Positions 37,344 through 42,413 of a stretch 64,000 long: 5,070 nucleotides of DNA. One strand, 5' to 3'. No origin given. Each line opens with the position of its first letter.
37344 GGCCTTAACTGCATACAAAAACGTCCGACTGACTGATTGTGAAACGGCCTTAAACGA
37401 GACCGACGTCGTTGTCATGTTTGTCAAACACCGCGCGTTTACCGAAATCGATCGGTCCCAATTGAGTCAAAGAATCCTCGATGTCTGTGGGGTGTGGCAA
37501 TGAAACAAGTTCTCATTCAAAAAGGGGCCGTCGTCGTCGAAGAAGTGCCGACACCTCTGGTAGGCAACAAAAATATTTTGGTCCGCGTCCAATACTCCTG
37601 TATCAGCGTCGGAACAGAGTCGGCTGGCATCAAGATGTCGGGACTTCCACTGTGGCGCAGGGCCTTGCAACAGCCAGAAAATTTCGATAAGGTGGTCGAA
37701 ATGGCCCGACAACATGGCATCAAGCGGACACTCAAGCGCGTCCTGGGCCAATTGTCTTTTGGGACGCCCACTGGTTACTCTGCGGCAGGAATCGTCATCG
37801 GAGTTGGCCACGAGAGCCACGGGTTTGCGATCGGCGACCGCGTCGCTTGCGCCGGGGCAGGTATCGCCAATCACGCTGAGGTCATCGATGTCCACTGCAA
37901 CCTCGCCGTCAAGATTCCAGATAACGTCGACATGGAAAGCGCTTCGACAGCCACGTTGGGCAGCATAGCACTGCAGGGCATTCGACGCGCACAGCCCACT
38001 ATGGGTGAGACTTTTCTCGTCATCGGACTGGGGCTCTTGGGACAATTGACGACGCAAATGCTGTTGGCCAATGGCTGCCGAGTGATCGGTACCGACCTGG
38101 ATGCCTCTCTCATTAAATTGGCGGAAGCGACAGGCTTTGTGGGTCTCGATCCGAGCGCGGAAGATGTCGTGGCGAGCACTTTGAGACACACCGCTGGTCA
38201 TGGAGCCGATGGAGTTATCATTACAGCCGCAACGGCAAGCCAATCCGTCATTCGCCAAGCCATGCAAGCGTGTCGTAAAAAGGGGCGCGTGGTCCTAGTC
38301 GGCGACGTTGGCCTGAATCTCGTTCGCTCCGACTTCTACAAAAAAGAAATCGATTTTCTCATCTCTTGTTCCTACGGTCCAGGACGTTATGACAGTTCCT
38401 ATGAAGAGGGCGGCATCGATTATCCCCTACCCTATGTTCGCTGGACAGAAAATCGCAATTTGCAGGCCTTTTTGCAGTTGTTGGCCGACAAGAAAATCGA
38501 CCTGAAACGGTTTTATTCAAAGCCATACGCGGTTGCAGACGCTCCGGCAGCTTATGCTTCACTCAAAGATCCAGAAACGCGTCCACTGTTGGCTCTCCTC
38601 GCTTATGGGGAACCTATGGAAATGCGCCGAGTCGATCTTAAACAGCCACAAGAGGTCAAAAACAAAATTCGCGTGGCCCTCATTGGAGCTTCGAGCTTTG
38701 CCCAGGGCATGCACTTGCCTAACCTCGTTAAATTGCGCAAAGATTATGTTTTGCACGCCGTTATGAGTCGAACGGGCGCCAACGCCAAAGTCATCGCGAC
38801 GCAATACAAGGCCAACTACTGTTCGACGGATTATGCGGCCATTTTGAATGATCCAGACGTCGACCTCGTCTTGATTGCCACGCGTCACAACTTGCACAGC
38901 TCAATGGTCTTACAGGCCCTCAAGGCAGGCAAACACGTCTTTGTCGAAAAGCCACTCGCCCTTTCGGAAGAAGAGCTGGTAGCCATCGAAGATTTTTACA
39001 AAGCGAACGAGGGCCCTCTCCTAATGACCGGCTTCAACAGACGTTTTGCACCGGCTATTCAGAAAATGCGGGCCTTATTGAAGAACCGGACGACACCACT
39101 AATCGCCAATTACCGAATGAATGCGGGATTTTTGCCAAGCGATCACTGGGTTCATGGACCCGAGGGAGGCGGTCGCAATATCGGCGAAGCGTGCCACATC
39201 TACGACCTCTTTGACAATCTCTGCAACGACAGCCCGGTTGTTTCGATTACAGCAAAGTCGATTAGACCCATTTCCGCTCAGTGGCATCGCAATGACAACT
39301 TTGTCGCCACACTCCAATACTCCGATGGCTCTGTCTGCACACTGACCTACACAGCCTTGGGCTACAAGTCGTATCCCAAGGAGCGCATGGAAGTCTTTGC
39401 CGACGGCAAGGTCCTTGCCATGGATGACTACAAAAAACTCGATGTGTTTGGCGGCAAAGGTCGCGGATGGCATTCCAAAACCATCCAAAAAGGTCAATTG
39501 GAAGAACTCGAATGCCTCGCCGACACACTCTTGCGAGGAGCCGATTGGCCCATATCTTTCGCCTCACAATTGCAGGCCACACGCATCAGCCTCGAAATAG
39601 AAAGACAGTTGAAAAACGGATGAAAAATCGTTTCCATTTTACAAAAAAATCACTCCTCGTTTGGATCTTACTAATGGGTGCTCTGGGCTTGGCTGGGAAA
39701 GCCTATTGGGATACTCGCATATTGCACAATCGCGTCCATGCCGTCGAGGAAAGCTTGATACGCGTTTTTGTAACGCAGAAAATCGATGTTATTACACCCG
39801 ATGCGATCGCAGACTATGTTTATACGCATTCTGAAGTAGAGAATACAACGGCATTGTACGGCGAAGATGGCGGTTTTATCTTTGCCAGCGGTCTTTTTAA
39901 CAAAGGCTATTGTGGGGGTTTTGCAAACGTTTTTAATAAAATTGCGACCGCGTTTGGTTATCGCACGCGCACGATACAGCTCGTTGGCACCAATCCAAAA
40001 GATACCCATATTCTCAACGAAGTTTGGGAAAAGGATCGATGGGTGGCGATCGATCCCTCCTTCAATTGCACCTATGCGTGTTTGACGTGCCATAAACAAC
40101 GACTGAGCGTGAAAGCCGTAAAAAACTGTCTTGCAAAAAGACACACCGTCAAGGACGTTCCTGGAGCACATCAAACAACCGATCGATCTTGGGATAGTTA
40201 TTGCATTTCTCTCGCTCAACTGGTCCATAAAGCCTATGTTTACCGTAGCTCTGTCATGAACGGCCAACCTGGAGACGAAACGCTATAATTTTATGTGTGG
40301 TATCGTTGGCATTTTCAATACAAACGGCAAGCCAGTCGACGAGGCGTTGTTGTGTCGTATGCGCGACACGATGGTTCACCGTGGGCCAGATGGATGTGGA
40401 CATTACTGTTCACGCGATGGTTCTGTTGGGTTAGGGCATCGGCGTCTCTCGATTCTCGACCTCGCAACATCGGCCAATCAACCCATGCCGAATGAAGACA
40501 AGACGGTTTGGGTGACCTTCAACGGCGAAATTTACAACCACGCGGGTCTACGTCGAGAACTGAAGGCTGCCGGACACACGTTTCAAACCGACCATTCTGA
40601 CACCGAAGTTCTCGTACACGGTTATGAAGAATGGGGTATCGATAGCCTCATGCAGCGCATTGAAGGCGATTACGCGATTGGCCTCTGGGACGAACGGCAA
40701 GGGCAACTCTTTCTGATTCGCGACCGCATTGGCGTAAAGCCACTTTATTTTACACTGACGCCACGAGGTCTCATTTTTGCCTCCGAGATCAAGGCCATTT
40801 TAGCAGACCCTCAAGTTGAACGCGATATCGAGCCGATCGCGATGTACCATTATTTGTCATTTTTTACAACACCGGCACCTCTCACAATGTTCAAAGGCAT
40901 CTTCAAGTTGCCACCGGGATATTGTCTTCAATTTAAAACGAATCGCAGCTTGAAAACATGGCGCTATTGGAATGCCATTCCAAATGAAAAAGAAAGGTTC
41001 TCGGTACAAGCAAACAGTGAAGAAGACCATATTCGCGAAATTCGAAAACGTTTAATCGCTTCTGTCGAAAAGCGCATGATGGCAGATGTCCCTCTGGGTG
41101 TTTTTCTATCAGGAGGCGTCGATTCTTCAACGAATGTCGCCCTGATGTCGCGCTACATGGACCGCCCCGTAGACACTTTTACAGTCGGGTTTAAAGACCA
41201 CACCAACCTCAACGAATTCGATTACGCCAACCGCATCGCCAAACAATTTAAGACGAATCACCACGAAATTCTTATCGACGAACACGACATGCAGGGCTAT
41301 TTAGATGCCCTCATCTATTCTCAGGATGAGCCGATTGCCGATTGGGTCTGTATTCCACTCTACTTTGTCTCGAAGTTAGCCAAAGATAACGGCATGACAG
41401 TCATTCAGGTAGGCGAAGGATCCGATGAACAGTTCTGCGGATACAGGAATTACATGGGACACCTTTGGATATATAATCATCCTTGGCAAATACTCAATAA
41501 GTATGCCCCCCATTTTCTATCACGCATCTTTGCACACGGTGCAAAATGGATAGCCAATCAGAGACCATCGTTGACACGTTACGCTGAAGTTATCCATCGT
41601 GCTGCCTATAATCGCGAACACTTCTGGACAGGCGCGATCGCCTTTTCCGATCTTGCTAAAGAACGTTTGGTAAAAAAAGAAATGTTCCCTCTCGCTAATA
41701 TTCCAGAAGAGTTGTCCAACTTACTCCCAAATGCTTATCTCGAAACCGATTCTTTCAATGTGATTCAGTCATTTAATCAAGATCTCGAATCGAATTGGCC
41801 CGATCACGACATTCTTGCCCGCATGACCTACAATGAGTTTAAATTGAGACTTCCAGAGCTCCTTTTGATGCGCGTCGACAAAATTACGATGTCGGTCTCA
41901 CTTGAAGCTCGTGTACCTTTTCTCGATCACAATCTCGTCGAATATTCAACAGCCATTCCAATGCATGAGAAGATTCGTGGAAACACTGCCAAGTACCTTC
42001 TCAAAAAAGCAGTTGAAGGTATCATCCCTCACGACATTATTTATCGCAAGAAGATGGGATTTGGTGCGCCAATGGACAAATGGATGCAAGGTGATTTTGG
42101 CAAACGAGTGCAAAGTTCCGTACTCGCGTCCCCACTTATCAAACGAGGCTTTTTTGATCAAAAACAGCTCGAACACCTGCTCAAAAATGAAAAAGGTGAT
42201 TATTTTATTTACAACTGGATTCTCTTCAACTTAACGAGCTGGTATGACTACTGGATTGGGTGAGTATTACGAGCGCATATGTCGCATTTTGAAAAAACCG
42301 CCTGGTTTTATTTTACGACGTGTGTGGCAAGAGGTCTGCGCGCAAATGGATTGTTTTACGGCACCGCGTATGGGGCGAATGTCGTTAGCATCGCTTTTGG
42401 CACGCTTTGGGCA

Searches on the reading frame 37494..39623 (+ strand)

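Call 11: search_protein_families(library=ncbifam, proteins=[window:37494-39623:+], max_evalue=0.00001)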
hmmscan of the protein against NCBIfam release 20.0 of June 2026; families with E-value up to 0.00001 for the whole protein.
window:37494-39623:+ (709 aa): 19 families
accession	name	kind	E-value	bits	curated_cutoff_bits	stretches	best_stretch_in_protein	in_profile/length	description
TIGR04380.1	myo_inos_iolG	equivalog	6e-28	97.7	355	1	391-703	1-320/330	inositol 2-dehydrogenase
NF052479.1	LevoglcsnDh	equivalog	4.7e-16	58.5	650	1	421-541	39-158/386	levoglucosan dehydrogenase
NF008607.0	PRK11579.1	subfamily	5.2e-16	58.6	330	1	389-614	2-223/346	oxidoreductase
NF040723.1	UDP-GlcNAcDh_Arch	equivalog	2.7e-14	53.4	450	1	392-532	1-136/302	UDP-N-acetylglucosamine 3-dehydrogenase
NF052679.1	InsChiInosDhIolG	equivalog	1.2e-13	50.8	540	1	422-533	32-144/343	bifunctional inositol 2-dehydrogenase/D-chiro-inositol 1-dehydrogenase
NF007574.0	PRK10206.1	equivalog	6.1e-13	48.5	352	1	392-583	3-193/345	oxidoreductase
NF006940.0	PRK09422.1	equivalog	4.4e-11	42.3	344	1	128-270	118-260/338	alcohol dehydrogenase AdhP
TIGR02824.1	quinone_pig3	subfamily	6.7e-10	38.5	296.8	1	94-272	62-240/325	putative NAD(P)H quinone oxidoreductase, PIG3 family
TIGR03989.1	Rxyl_3153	subfamily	1.1e-09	38.1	440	1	124-270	138-287/370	NDMA-dependent alcohol dehydrogenase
TIGR01202.1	bchC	equivalog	2.6e-09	36.7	291.25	1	93-293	62-256/308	chlorophyll synthesis pathway protein BchC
NF008024.0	PRK10754.1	subfamily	3.9e-09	36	348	1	91-271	59-240/327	NADPH:quinone reductase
NF041392.1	XylDh_Gfo6_Halo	equivalog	1.9e-08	33.5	350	1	387-531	12-157/350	D-xylose 1-dehydrogenase Gfo6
TIGR00692.1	tdh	equivalog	4.2e-08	32.6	458.35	1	127-270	119-261/340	L-threonine 3-dehydrogenase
TIGR03451.1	mycoS_dep_FDH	equivalog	1.1e-07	31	512.9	1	121-271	125-277/358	S-(hydroxymethyl)mycothiol dehydrogenase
TIGR03366.1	HpnZ_proposed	hypoth_equivalog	5.4e-07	29.1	328.1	1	122-272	108-255/315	putative phosphonate catabolism associated alcohol dehydrogenase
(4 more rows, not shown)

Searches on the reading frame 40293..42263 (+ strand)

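Call 12: search_protein_families(library=ncbifam, proteins=[window:40293-42263:+], max_evalue=0.00001)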
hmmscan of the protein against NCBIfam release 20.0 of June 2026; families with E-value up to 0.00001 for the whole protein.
window:40293-42263:+ (656 aa): 9 families
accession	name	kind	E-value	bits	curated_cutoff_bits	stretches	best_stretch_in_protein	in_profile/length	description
TIGR03108.1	eps_aminotran_1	hypoth_equivalog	6.1e-158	527.3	816.9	2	1-390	1-380/628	XrtA/PEP-CTERM system amidotransferase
TIGR01536.1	asn_synth_AEB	equivalog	3.5e-148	494.8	267.1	1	2-590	1-517/517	asparagine synthase (glutamine-hydrolyzing)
TIGR03104.1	trio_amidotrans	equivalog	9.3e-132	440.2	570.1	2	1-422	1-415/589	N-acetylglutaminylglutamine amidotransferase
NF006949.0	PRK09431.1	equivalog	2.1e-93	313.7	499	3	1-172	1-168/554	asparagine synthase B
NF033535.1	lass_lactam_cya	exception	1.4e-80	271.7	525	1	1-599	1-607/668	lasso peptide isopeptide bond-forming cyclase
NF033561.1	macrolact_Ik_Al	subfamily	1.1e-20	73.8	300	1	122-348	78-296/561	albusnodin/ikarugamycin family macrolactam cyclase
TIGR01134.1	purF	equivalog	4.9e-13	49.2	350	1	42-186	63-216/432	amidophosphoribosyltransferase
NF001484.0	PRK00331.1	subfamily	8.6e-11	40.9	381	1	42-171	64-200/601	isomerizing glutamine--fructose-6-phosphate transaminase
TIGR01135.1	glmS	equivalog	8.9e-10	37.7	418.05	1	42-171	63-199/607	glutamine--fructose-6-phosphate transaminase (isomerizing)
